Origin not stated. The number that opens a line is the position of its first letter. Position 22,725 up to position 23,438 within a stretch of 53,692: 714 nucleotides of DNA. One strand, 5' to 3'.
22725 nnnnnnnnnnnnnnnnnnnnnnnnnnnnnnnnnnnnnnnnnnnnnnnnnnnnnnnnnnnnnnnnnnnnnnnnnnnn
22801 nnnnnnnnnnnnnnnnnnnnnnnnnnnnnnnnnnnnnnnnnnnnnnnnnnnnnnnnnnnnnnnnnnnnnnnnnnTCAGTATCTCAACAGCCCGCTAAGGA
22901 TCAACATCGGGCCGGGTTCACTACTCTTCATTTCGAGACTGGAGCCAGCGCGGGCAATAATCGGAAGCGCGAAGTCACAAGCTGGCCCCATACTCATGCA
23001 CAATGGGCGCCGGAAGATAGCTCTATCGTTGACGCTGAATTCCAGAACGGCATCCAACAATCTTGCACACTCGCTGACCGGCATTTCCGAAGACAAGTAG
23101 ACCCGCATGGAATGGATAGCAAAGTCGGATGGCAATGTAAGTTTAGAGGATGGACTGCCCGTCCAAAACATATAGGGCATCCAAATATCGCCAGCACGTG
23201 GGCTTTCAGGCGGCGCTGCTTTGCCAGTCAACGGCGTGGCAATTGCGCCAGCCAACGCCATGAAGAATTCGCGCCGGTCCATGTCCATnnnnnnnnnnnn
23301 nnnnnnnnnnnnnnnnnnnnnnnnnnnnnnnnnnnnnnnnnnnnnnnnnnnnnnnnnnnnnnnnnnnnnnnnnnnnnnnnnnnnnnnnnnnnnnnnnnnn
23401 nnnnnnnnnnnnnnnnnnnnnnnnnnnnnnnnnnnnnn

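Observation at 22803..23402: Tat-signal protein encoded antisense between two capsid-like genes, codon-aligned with an open 200-codon sense ORF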

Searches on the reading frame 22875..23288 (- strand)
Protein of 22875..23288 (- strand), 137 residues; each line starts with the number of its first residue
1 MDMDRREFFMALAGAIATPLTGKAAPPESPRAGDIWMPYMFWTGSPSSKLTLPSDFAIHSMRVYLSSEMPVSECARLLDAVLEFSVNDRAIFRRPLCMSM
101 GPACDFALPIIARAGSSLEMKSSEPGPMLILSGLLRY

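Call 6: search_protein_families(library=pfam, proteins=[window:22875-23288:-], max_evalue=0.1)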
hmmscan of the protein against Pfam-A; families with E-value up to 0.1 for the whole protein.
window:22875-23288:- (137 aa): 0 families

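Call 7: search_protein_families(library=phrogs, proteins=[window:22875-23288:-], max_evalue=0.1)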
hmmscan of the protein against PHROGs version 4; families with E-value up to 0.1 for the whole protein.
window:22875-23288:- (137 aa): 0 families

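Call 8: find_homologous_proteins(query=window:22875-23288:-, max_evalue=0.01)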
Query window:22875-23288:- (137 aa): 2 proteins with E <= 0.01 among 103 candidates.
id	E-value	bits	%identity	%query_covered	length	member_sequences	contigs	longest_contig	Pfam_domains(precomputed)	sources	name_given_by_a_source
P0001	8.2e-85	299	100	100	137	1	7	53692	-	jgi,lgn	jgi:hypothetical protein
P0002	2.1e-26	110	73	55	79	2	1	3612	-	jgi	jgi:hypothetical protein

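Call 11: find_encoding_contigs(protein=P0002, flank=10000)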
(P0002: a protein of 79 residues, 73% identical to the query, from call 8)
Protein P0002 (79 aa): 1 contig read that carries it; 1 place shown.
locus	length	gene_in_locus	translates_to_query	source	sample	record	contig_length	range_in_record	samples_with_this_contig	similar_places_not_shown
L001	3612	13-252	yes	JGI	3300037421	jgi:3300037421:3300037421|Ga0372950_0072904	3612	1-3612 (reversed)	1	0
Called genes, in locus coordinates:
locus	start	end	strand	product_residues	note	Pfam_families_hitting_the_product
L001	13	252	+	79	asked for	-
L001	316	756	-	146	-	-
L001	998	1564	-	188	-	-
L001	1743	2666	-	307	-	-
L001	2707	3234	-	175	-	-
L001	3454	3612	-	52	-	?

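Call 12: find_encoding_contigs(protein=P0001, flank=10000, max_places=10)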
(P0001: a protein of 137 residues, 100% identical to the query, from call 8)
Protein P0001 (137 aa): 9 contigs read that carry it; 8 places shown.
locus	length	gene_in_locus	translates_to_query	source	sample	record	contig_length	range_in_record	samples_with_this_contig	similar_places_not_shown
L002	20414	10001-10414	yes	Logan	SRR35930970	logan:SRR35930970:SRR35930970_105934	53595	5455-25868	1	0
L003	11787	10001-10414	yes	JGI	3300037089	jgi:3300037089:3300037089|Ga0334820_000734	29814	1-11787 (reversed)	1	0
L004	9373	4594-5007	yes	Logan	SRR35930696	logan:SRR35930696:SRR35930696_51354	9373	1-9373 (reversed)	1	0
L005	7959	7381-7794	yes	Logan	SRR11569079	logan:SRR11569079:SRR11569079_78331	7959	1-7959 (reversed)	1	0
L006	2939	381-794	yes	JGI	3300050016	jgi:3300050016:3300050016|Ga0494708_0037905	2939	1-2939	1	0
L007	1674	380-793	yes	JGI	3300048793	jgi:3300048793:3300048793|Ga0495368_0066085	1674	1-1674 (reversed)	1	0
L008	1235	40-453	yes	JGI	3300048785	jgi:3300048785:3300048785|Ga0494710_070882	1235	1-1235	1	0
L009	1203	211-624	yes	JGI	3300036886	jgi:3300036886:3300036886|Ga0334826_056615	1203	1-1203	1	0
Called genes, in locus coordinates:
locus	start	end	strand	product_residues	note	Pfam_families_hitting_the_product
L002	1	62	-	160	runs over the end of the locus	-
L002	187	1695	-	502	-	PF13229:Beta_helix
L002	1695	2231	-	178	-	-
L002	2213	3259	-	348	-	-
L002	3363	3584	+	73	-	-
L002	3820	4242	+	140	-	-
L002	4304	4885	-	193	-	-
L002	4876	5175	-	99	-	-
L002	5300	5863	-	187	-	-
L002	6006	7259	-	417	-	-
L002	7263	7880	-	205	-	-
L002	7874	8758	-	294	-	-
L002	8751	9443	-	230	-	-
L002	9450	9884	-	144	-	-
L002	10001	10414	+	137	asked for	-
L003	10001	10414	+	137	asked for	-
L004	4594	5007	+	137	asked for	-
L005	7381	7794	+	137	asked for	-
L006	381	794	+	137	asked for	-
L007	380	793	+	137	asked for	-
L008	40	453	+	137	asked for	-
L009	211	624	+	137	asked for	-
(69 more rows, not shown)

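Call 19: search_protein_families(library=ncbifam, proteins=[window:22875-23288:-], max_evalue=10)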
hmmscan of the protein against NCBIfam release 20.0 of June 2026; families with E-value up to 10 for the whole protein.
window:22875-23288:- (137 aa): 0 families

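Call 26: search_protein_representatives(protein=window:22875-23288:-)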
Query: 137 residues. Proteins with E-value up to 0.001 (for the whole library): 4; up to 1e-10: 2; up to 1e-30: 0. The best 4 are listed.
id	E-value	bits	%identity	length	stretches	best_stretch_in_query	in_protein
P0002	6.5e-27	110.3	74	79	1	61-136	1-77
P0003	2.3e-15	72.9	38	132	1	3-136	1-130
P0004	3.0e-07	46.7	33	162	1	3-120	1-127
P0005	1.7e-05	41.0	26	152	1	4-137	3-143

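Call 29: find_homologous_proteins(query=A2, max_evalue=0.001)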
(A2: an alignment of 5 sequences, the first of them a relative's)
Query A2 (5 sequences) (137 aa, profile of the alignment): 6 proteins with E <= 0.001 among 8000 candidates.
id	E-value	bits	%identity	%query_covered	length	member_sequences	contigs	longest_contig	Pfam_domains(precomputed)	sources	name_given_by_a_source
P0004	1.0e-56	209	28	60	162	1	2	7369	-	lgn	-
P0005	2.5e-54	202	29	97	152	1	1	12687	-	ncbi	-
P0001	4.3e-52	194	100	100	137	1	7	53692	-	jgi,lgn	jgi:hypothetical protein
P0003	6.4e-52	194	36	98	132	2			-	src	-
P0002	7.6e-29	119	73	55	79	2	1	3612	-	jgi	jgi:hypothetical protein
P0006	2.4e-5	43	21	59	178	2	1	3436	-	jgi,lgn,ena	-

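Call 30: find_encoding_contigs(protein=P0005, flank=10000)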
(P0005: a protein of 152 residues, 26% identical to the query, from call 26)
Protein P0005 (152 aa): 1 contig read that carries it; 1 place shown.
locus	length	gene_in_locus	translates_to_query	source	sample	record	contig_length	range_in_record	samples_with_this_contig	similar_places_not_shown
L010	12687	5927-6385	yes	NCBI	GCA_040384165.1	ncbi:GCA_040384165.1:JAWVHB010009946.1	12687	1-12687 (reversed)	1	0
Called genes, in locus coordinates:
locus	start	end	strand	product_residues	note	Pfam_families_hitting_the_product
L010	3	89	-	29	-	?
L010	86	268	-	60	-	-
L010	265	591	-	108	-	PF00684:DnaJ_CXXCXGXG (faint)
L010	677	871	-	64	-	-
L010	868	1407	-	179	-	-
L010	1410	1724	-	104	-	-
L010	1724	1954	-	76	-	-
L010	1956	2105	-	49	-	-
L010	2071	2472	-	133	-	-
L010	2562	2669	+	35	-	-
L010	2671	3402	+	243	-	-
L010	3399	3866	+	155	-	-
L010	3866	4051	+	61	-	-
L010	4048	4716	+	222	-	PF01391:Collagen (weak)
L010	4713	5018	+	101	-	-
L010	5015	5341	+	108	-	-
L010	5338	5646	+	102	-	-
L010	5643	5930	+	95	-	-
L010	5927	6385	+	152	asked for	-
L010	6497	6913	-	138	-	-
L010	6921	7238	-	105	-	-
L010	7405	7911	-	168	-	-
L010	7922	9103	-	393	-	-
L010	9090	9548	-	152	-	-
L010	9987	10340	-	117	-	-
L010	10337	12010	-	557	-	PF05345:He_PIG, PF24908:Ig_SIBA-E_2nd (faint), PF05345:He_PIG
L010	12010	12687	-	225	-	?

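Call 31: find_encoding_contigs(protein=P0004, flank=10000)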
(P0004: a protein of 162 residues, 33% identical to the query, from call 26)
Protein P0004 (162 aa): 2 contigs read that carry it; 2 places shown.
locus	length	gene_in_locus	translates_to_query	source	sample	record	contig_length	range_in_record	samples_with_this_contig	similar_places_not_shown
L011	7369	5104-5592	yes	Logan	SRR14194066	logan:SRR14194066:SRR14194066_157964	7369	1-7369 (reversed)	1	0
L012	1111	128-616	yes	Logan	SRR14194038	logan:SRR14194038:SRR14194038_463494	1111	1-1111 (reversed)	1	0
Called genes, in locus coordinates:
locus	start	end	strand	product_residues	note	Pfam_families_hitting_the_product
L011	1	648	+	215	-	?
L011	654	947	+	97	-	-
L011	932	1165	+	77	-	-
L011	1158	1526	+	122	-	-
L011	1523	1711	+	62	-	-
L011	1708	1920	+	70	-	-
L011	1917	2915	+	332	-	-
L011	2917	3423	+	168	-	-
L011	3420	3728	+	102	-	-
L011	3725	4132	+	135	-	-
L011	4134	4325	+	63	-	-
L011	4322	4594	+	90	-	-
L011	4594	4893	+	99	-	-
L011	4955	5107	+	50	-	-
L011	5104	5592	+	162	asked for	-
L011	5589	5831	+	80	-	-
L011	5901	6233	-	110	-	PF00196:GerE, PF08281:Sigma70_r4_2 (faint)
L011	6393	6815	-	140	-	-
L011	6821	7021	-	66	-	-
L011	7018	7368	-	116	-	?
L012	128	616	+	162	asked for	-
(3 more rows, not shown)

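Call 32: find_encoding_contigs(protein=P0003, flank=10000)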
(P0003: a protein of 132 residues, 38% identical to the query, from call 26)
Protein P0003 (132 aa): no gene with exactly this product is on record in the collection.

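Call 47: find_related_loci(query=window:22875-23285:-, collection=metagenome_contigs, flank=8000)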
Query window:22875-23285:- (136 aa) in metagenome_contigs; peptide patterns used: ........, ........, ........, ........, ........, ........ (x = any residue, [..] = any of these).
44 stretches matched a pattern, but none encodes a relative of the query by tblastn (E <= 1e-3).

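Call 49: predict_structure(alignment_id=A2)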
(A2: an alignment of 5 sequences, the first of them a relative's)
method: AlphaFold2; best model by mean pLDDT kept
length: 137 residues; sequences in the alignment: 5
mean_pLDDT: 77.0   pTM: 0.64
mean pLDDT of the five models: 77.0, 75.8, 72.2, 68.8, 65.0
residues with pLDDT >= 90: 19; 70-90: 82; 50-70: 20; < 50: 16
segments of 3 or more residues with pLDDT < 50: 13-27
pLDDT, mean of each block of 10 residues (from residue 1): 61 45 45 83 77 89 86 89 90 83 69 91 86 85
secondary structure, 60 per line:
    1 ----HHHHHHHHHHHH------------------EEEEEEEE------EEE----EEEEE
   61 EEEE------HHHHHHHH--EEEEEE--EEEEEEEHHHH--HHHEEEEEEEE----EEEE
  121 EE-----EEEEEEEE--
elements in order: H5-16 E35-42 E49-51 E56-64 H71-78 E81-86 E89-95 H96-99 E105-112 E117-122 E128-135

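Call 52: fold_search(model_id=the predicted structure, library=pdb)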
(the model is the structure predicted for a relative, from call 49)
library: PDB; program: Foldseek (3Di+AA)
matches with E <= 10: 1697; with E <= 0.001: 0
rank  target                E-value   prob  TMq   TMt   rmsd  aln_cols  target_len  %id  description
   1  8as5_E                2.1e-03  1.00  0.42  0.54   4.9       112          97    8  CryoEM structure of the human Nucleophosmin 1 core (released 2023-02-15)
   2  7wim_B                3.7e-03  1.00  0.43  0.58   4.7       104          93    9  Crystal structure of Arabidopsis thaliana FKBP43 N-terminal domain (released 2022-09-21)
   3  3t30_C                3.7e-03  1.00  0.42  0.55   5.2       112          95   10  Human nucleoplasmin (Npm2): a histone chaperone in oocytes and early embryos (released 2011-09-21)
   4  1nlq_E                3.9e-03  1.00  0.42  0.54   4.6       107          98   12  The crystal structure of Drosophila NLP-core provides insight into pentamer formation and histone binding (released 2003-03-01)
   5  7wim_I                4.1e-03  1.00  0.44  0.58   4.6       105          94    8  Crystal structure of Arabidopsis thaliana FKBP43 N-terminal domain (released 2022-09-21)
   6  3t30_I                4.1e-03  1.00  0.41  0.56   5.7       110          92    9  Human nucleoplasmin (Npm2): a histone chaperone in oocytes and early embryos (released 2011-09-21)
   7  6oj0_A                4.1e-03  1.00  0.45  0.37   7.6       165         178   11  Cryo-EM reconstruction of Sulfolobus polyhedral virus 1 (SPV1) (released 2019-10-02)
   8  9rkv_M                4.8e-03  1.00  0.51  0.15  15.9       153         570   15  Agrobacterium phage 7-7-1 tail fibers (released 2025-12-10)
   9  6h82_b                5.1e-03  0.99  0.42  0.43   7.1       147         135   10  Cryo-EM structure of the archaeal extremophilic internal membrane containing Haloarcula hispanica icosahedral virus 2  (released 2019-04-03)
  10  9rkv_N                5.4e-03  1.00  0.50  0.15  12.9       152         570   13  Agrobacterium phage 7-7-1 tail fibers (released 2025-12-10)
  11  6za2_B                5.4e-03  0.87  0.26  0.05  11.0       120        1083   11  Crystal structure of dimeric latent PorU from Porphyromonas gingivalis (released 2021-09-29)
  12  9rkv_O                6.7e-03  1.00  0.50  0.15  15.8       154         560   14  Agrobacterium phage 7-7-1 tail fibers (released 2025-12-10)
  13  1nlq_A                6.7e-03  0.97  0.35  0.44  10.2       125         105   10  The crystal structure of Drosophila NLP-core provides insight into pentamer formation and histone binding (released 2003-03-01)
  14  7vmf_A                7.1e-03  1.00  0.45  0.60   3.9       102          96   12  Crystal structure of Arabidopsis thaliana HDT2 (released 2022-09-21)
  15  5ehd_J                7.1e-03  1.00  0.44  0.53   4.0       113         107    5  Crystal structure of human nucleophosmin-core in complex with cytochrome c (released 2016-11-09)
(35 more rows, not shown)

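Call 53: fold_search(model_id=the predicted structure, library=viral)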
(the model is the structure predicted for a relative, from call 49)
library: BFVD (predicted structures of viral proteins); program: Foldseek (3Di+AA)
matches with E <= 10: 1633; with E <= 0.001: 11
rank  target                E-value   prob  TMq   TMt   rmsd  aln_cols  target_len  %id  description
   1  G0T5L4                2.2e-04  1.00  0.50  0.11  14.5       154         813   14  Uncharacterized protein [Wiseana iridescent virus]
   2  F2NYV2                3.4e-04  1.00  0.40  0.31  14.1       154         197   13  Complete DpAV4 genome [Diadromus pulchellus ascovirus 4a]
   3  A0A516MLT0            4.0e-04  1.00  0.51  0.27   7.3       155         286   14  (no name in the UniProt tables at hand)
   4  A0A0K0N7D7            4.7e-04  1.00  0.51  0.15   9.9       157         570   13  Tail fiber protein [Gordonia phage GMA2]
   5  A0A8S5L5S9            4.9e-04  1.00  0.36  0.30   7.7       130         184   13  Uncharacterized protein [MELD virus sp.]
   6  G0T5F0                5.2e-04  1.00  0.48  0.26  24.8       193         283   15  Uncharacterized protein [Wiseana iridescent virus]
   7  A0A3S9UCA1            7.3e-04  1.00  0.48  0.26   7.4       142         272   10  (no name in the UniProt tables at hand)
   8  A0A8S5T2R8            7.3e-04  1.00  0.42  0.47  10.5       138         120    9  Complement C1q-like protein [Myoviridae sp. ct5ra14]
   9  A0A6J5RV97            7.7e-04  1.00  0.39  0.33  10.5       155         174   13  Uncharacterized protein [uncultured Caudovirales phage]
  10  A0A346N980            8.1e-04  1.00  0.49  0.49  10.0       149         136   10  (no name in the UniProt tables at hand)
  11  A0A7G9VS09            8.1e-04  1.00  0.43  0.42   9.6       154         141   12  Uncharacterized protein [Rheinheimera phage vB_RspM_barba_12-9E]
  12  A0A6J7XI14            1.1e-03  1.00  0.48  0.19  16.9       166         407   10  Tail fiber protein [uncultured Caudovirales phage]
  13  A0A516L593            1.1e-03  1.00  0.46  0.50  10.8       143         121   11  (no name in the UniProt tables at hand)
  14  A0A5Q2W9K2            1.3e-03  1.00  0.47  0.26   4.8       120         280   12  (no name in the UniProt tables at hand)
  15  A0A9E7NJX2            1.3e-03  1.00  0.45  0.12  10.0       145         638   11  Minor tail protein [Gordonia phage Finkle]
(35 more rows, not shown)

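Call 76: find_related_loci(query=A4, collection=genome_contigs, flank=8000)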
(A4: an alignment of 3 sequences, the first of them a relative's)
Query A4 (137 aa) in genome_contigs; peptide patterns used: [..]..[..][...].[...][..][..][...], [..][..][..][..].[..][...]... (x = any residue, [..] = any of these).
51 stretches matched a pattern, but none encodes a relative of the query by tblastn (E <= 1e-3).

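Call 78: search_protein_families(library=padloc, proteins=[window:22875-23288:-], max_evalue=0.01)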
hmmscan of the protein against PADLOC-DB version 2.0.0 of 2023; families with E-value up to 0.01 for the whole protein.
window:22875-23288:- (137 aa): 0 families
